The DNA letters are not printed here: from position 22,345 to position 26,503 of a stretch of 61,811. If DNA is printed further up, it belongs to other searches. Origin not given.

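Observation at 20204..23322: Three accessory genes co-oriented downstream of hsdR: two HEPN (Rx4H) proteins and a multi-zinc-ribbon protein, a PrrC-like R-M-coupled abortive-infection candidate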

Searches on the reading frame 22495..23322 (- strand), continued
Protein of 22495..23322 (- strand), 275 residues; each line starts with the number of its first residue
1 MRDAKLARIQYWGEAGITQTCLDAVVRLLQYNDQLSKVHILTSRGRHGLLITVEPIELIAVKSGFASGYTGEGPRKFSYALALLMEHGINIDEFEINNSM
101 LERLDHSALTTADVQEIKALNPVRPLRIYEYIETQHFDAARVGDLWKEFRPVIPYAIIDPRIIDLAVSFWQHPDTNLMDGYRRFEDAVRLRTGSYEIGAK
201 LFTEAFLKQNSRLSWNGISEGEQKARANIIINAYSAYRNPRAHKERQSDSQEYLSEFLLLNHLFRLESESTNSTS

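Call 85: search_protein_families(library=pfam, alignment_id=A7, max_evalue=0.001)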
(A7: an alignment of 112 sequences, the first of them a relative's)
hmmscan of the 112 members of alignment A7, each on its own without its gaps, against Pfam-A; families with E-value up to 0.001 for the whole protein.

A. member 1, L016:10875-11270:+ (131 aa): 2 families
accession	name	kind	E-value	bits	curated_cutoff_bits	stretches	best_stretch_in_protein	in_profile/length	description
PF12643.12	MazG-like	-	2.2e-15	57.1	27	1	48-131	2-85/85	MazG-like family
PF03819.22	MazG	-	5.2e-05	23.9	22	1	45-117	6-71/74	MazG nucleotide pyrophosphohydrolase domain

B. families by the number of members that match (of 112 scanned): 149 families (the first 25 are shown)
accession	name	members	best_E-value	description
PF01546.33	Peptidase_M20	3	4.6e-36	Peptidase family M20/M25/M40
PF07687.19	M20_dimer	3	1.3e-15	Peptidase dimerisation domain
PF13401.12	AAA_22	3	1.7e-06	AAA domain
PF13191.12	AAA_16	3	8.2e-05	AAA ATPase domain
PF00206.25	Lyase_1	2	1.5e-75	Lyase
PF01041.23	DegT_DnrJ_EryC1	2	6.6e-75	DegT/DnrJ/EryC1/StrS aminotransferase family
PF00005.33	ABC_tran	2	2.5e-53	ABC transporter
PF18766.7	SWI2_SNF2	2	4.2e-52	SWI2/SNF2 ATPase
PF04851.21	ResIII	2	4.1e-37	Type III restriction enzyme, res subunit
PF00589.27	Phage_integrase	2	1.1e-28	Phage integrase family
PF14022.11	DUF4238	2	7e-26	Protein of unknown function (DUF4238)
PF13560.12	HTH_31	2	1.4e-16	Helix-turn-helix domain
PF01381.28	HTH_3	2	2.5e-13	Helix-turn-helix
PF01541.30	GIY-YIG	2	2.5e-11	GIY-YIG catalytic domain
PF13391.12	HNH_2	2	3.1e-11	HNH endonuclease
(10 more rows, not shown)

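Call 88: search_protein_families(library=phrogs, proteins=[window:22495-23322:-], max_evalue=0.001)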
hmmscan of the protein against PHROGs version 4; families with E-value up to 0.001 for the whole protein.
window:22495-23322:- (275 aa): 0 families

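Call 90: find_encoding_contigs(protein=P0150, flank=7000, max_places=2)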
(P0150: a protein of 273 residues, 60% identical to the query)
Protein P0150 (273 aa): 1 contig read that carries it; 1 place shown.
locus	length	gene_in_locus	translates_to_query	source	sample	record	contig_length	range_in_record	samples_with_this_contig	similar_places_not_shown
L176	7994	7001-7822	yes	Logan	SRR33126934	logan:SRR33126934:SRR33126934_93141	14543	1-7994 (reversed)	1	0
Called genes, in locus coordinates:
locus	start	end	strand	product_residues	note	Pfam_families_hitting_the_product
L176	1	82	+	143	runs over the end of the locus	-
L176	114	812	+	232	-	-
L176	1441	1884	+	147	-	-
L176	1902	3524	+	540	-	PF02463:SMC_N, PF13175:AAA_15, PF13476:AAA_23, PF13514:AAA_27 (weak), PF13304:AAA_21, PF20469:OLD-like_TOPRIM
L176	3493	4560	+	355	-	PF13245:AAA_19 (faint), PF00580:UvrD-helicase (weak), PF01443:Viral_helicase1 (weak)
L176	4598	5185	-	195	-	-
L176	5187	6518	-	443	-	PF02195:ParB_N, PF01555:N6_N4_Mtase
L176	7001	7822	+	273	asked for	PF09509:Hypoth_Ymh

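Call 91: find_encoding_contigs(protein=P0148, flank=7000, max_places=2)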
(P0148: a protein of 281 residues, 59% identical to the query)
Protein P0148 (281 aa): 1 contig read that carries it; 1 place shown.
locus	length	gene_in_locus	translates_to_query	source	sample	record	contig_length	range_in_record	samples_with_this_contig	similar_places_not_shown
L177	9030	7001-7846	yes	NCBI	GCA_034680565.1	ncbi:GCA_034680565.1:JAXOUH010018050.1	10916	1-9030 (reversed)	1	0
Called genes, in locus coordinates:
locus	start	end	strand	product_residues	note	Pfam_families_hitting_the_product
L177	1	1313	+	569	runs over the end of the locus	PF00376:MerR, PF13411:MerR_1, PF12161:HsdM_N, PF02384:N6_Mtase, PF07669:Eco57I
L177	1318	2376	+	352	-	PF14082:SduA_C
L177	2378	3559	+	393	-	PF01420:Methylase_S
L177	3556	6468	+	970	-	PF04313:HSDR_N, PF00270:DEAD, PF04851:ResIII, PF18766:SWI2_SNF2, PF00271:Helicase_C (weak), PF22679:T1R_D3-like, PF11867:T1RH-like_C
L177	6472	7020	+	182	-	PF01863:YgjP-like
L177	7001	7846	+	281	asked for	PF09509:Hypoth_Ymh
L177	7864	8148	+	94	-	PF13412:HTH_24 (weak), PF04703:FaeA (weak), PF22168:DIP2311-like_C (weak)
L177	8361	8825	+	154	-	-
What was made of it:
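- In L177 the order is hsdR, YgjP-like, A (call 91).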

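Call 92: find_encoding_contigs(protein=P0145, flank=7000, max_places=2)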
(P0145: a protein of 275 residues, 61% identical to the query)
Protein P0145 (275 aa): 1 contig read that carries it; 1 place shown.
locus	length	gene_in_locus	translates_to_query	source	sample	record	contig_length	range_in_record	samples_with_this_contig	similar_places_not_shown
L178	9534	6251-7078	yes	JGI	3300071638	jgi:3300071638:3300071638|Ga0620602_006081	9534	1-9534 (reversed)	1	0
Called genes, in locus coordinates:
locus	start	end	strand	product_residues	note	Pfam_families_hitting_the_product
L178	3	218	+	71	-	?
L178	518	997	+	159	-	-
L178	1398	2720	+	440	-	PF02195:ParB_N, PF01555:N6_N4_Mtase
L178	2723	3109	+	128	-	-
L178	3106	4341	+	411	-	-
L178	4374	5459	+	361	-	-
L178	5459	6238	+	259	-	PF18730:HEPN_Cthe2314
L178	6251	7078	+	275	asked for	PF09509:Hypoth_Ymh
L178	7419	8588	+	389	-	-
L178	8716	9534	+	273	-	?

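Call 93: find_encoding_contigs(protein=P0142, flank=7000, max_places=3)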
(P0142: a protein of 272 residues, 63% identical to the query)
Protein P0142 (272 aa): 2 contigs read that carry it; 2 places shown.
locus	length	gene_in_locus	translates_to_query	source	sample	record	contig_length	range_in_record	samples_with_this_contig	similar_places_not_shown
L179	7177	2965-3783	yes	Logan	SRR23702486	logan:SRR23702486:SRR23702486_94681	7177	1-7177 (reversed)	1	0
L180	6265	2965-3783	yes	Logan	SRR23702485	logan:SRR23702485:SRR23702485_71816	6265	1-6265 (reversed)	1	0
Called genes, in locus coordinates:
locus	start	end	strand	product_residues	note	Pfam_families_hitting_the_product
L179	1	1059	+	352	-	?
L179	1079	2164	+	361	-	-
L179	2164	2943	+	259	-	PF18730:HEPN_Cthe2314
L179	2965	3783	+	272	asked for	PF09509:Hypoth_Ymh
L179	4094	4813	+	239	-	-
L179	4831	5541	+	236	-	PF13489:Methyltransf_23, PF05175:MTS, PF13847:Methyltransf_31, PF08241:Methyltransf_11, PF08242:Methyltransf_12, PF13649:Methyltransf_25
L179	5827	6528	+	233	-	PF10544:T5orf172, PF13455:MUG113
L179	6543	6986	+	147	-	PF00300:His_Phos_1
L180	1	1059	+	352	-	?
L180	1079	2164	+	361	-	-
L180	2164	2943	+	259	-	PF18730:HEPN_Cthe2314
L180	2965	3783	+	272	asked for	PF09509:Hypoth_Ymh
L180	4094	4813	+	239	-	-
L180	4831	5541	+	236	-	PF13489:Methyltransf_23, PF05175:MTS, PF13847:Methyltransf_31, PF08241:Methyltransf_11, PF08242:Methyltransf_12, PF13649:Methyltransf_25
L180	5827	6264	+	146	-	?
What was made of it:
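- A's closest relatives also sit in non-R-M settings: L176 directly after the methylase, and L178/L179 after a C-like gene and a Cthe2314 HEPN (calls 90, 92, 93). In L178/L179, A's closest relatives are preceded by a HEPN_Cthe2314 protein at gaps of 12-21 nt (calls 92, 93).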

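Call 96: search_dna_similar(query=window:22495-23322:-, collection=phages, mode=protein, max_evalue=0.001, max_rows=10)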
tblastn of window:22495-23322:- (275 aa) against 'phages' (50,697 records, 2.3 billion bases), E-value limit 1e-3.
No match.

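Call 97: search_dna_similar(query=window:22495-23322:-, collection=plasmids, mode=protein, max_evalue=0.00001, max_rows=15)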
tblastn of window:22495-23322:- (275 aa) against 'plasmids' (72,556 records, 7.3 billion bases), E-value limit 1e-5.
Records with a match: 1; places in all: 1; records where one place covers at least 80% of the query: 1.
Best place of each record, by identity: <60% 1.
By first word of the organism name: Sphingomonas 1.
By predicted mobility (MOB-suite, as given by PLSDB): non-mobilizable 1.
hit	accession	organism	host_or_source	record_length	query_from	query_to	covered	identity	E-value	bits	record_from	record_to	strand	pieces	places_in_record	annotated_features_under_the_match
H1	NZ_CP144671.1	Sphingomonas sp. gentR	other,gentamicin working solution ...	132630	16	245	84%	27.2%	6e-19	94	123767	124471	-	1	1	none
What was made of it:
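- Tried and rejected: A had one weak plasmid hit (call 97).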

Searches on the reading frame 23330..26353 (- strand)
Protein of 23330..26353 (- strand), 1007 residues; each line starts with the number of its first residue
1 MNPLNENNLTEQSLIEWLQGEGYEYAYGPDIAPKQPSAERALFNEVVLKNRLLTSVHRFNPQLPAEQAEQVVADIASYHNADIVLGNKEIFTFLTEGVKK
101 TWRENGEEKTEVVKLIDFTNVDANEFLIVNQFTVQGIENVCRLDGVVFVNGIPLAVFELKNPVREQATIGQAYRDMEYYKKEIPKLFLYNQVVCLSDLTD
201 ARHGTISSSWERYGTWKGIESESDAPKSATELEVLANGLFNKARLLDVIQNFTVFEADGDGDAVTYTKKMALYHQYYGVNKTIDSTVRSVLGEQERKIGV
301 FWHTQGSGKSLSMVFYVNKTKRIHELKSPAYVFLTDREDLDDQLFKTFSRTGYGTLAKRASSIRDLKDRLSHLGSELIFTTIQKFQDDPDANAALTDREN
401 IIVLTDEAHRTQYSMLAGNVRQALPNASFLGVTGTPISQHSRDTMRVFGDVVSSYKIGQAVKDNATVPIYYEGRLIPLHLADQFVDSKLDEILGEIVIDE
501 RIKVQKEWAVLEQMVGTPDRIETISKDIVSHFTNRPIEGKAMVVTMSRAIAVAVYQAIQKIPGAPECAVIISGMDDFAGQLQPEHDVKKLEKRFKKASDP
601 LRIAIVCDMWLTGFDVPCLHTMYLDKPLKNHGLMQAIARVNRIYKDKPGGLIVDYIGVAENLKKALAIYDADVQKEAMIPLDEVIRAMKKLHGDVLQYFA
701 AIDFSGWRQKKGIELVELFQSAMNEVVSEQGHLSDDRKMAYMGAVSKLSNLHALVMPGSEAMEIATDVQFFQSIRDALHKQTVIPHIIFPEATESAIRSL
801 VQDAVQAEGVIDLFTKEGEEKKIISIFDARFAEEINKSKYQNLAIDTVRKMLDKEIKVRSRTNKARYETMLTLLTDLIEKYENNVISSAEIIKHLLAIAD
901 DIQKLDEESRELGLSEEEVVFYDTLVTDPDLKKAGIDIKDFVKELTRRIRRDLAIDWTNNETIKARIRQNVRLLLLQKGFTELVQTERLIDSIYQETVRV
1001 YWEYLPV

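Call 4: search_protein_families(library=pfam, proteins=[window:23330-26353:-], max_evalue=0.1)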
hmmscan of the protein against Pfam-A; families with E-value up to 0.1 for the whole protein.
window:23330-26353:- (1007 aa): 5 families
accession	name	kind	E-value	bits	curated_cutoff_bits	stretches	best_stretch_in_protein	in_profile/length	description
PF18766.7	SWI2_SNF2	-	2.4e-72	243.6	26.7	1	274-494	1-213/221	SWI2/SNF2 ATPase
PF11867.13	T1RH-like_C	-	9.5e-68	229.4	26.8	1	675-983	5-310/329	Type I restriction enzyme HindI endonuclease subunit-like, C-terminal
PF04313.20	HSDR_N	-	4e-40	138.2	25.1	1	4-208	2-194/198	Type I restriction enzyme R protein N terminus (HSDR_N)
PF22679.2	T1R_D3-like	-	2.5e-23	83.7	27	1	586-655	85-156/158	Type I restriction enzyme subunit R domain 3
PF04851.21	ResIII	-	4.6e-19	69.3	22.5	1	273-437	6-163/164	Type III restriction enzyme, res subunit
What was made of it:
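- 23330..26353 (-): hsdR, the type I restriction subunit. It overlaps hsdMS by 4 nt. Pfam HSDR_N, SWI2_SNF2 and T1RH-like_C (call 4).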

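Call 5: search_protein_families(library=padloc, proteins=[window:23330-26353:-], max_evalue=0.1)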
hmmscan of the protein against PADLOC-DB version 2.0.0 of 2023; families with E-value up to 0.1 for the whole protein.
window:23330-26353:- (1007 aa): 12 families
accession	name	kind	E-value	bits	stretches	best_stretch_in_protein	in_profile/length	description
PDLC03040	REase_I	-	1.5e-246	818.9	1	5-991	6-1013/1029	Type I restriction enzyme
PDLC03044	REase_I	-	2.4e-78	262.2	2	68-572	62-566/1034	Type I restriction enzyme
PDLC03041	REase_I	-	3e-66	222.2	3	233-542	281-589/1099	Type I restriction enzyme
PDLC03048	REase_I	-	2.1e-58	196.3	2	103-467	80-445/976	Type I restriction enzyme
PDLC03046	REase_I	-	1.3e-21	74.3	3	589-675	662-751/1025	Type I restriction enzyme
PDLC03045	REase_I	-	1.1e-19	67.9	2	297-461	285-458/995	Type I restriction enzyme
PDLC03043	REase_I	-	1.2e-08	32.4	1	111-257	120-266/313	Type I restriction enzyme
PDLC02704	PbeA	-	2.1e-06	24.5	1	376-483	360-469/682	PbeA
PDLC02707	PbeA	-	2.8e-06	24.2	1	295-481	267-462/672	PbeA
PDLC03047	REase_I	-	8.4e-06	21.8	1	287-643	355-703/1107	Type I restriction enzyme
PDLC04934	PDC-S15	-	0.00026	18.2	1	920-994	331-405/416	-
PDLC04927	PDC-S15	-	0.0071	13.3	1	939-1001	352-413/422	-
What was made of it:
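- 23330..26353 (-): PADLOC REase_I E 1.5e-246 (call 5).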

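Call 6: search_protein_families(library=ncbifam, proteins=[window:23330-26353:-], max_evalue=0.1)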
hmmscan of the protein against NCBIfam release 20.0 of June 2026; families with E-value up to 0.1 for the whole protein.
window:23330-26353:- (1007 aa): 3 families
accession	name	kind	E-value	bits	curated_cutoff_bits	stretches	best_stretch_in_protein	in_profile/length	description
TIGR00348.1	hsdR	subfamily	1.6e-178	595.3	284.55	1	10-671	4-670/674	HsdR family type I site-specific deoxyribonuclease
NF046051.1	restrict_EcoAI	equivalog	2.7e-10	39.3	550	1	272-661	156-534/768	EcoAI/FtnUII family type I restriction enzme subunit R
TIGR04095.1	dnd_restrict_1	equivalog_domain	3.6e-07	29.5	600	1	299-675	27-415/451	DNA phosphorothioation system restriction enzyme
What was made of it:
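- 23330..26353 (-): TIGR00348 at 595 bits against a cut-off of 285 (call 6).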
